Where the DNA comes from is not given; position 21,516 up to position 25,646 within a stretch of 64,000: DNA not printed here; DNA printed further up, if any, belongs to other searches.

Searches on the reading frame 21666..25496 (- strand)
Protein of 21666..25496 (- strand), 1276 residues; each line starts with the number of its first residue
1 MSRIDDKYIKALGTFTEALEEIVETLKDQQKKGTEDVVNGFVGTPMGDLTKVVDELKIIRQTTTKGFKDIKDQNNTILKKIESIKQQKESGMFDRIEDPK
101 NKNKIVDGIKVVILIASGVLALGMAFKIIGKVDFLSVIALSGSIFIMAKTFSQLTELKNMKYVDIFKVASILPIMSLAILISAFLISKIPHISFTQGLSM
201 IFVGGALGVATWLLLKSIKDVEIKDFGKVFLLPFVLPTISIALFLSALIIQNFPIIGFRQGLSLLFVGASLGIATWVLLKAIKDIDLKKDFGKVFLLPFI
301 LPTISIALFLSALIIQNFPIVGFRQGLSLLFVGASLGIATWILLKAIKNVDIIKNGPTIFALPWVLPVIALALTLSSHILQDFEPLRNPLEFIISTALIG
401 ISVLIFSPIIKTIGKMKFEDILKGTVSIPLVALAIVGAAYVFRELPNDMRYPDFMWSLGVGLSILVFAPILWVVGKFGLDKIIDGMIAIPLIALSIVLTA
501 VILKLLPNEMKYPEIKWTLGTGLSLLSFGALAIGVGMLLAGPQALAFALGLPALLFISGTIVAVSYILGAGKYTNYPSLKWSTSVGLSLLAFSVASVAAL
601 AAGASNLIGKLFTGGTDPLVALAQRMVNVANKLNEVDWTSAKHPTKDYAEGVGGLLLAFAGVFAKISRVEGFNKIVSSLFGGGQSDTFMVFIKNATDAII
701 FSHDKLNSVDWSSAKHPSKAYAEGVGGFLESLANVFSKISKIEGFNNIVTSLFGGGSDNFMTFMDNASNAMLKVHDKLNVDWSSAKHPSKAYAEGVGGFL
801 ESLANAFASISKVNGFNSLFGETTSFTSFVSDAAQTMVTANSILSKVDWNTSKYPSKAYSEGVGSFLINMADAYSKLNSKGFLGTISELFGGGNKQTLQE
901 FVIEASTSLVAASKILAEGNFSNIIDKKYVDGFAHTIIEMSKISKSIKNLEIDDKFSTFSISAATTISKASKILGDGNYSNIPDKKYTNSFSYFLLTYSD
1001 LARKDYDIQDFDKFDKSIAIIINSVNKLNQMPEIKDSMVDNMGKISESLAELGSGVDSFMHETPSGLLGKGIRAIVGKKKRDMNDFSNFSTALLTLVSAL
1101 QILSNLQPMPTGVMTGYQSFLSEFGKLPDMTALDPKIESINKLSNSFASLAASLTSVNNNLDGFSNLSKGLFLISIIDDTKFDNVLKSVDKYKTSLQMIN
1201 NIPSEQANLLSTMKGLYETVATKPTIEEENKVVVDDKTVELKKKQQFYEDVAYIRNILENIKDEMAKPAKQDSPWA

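Call 9: search_dna_similar(query=window:21666-25496:-, collection=phages, mode=protein, max_rows=12)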
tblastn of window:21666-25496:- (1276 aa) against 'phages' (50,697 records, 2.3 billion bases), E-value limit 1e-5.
Records with a match: 5; places in all: 7; records where one place covers at least 80% of the query: 0.
Best place of each record, by identity: <60% 5.
By first word of the organism name: uncultured 5.
By host as written in the record: - 5.
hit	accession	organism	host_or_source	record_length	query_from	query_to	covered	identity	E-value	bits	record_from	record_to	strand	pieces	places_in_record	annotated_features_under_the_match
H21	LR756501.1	uncultured phage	metagenomic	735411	1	881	69%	29.6%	5e-64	246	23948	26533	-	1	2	record has no annotation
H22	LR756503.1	uncultured phage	metagenomic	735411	1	881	69%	29.6%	5e-64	246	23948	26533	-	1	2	record has no annotation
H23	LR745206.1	uncultured phage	metagenomic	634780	4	931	73%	27.6%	5e-41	172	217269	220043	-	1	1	record has no annotation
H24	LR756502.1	uncultured phage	metagenomic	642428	4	745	58%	28.0%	3e-29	134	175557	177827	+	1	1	record has no annotation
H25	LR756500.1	uncultured phage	metagenomic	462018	334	485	12%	30.4%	2e-7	62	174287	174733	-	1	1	record has no annotation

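Call 28: search_protein_families(library=pfam, alignment_id=A3, max_evalue=0.01)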
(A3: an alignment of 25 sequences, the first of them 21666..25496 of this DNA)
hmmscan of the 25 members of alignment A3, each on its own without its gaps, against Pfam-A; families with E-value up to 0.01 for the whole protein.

A. member 1, window:21666-25496:- (1276 aa): 1 family
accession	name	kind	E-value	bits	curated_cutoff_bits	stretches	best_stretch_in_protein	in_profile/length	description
PF10696.14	DUF2501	-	0.0046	17.6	21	0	764-804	7-46/78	Protein of unknown function (DUF2501)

B. families by the number of members that match (of 25 scanned): 27 families (the first 25 are shown)
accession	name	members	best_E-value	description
PF10127.15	RlaP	1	5.2e-17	RNA repair pathway DNA polymerase beta family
PF02463.25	SMC_N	1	1e-08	RecF/RecN/SMC N terminal domain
PF19474.4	DUF6011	1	1.3e-08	Family of unknown function (DUF6011)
PF13174.12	TPR_6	1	6.5e-07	Tetratricopeptide repeat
PF14528.11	LAGLIDADG_3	1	3.3e-06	LAGLIDADG-like domain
PF07719.23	TPR_2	1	3.6e-06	Tetratricopeptide repeat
PF20600.3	ExoX-like_C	1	4.7e-06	Exodeoxyribonuclease X-like C-terminal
PF13514.12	AAA_27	1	6.4e-06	AAA domain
PF12895.13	ANAPC3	1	1.3e-05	Anaphase-promoting complex, cyclosome, subunit 3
PF13558.12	SbcC_Walker_B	1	1.9e-05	SbcC/RAD50-like, Walker B motif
PF00515.34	TPR_1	1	0.0001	Tetratricopeptide repeat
PF20376.4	DUF6671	1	0.00011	Domain of unknown function (DUF6671)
PF13476.12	AAA_23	1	0.00015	AAA domain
PF25063.1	ARM_TT21_C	1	0.00019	Tetratricopeptide repeat protein 21 C-terminal ARM domain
PF13936.12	HTH_38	1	0.00041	Helix-turn-helix domain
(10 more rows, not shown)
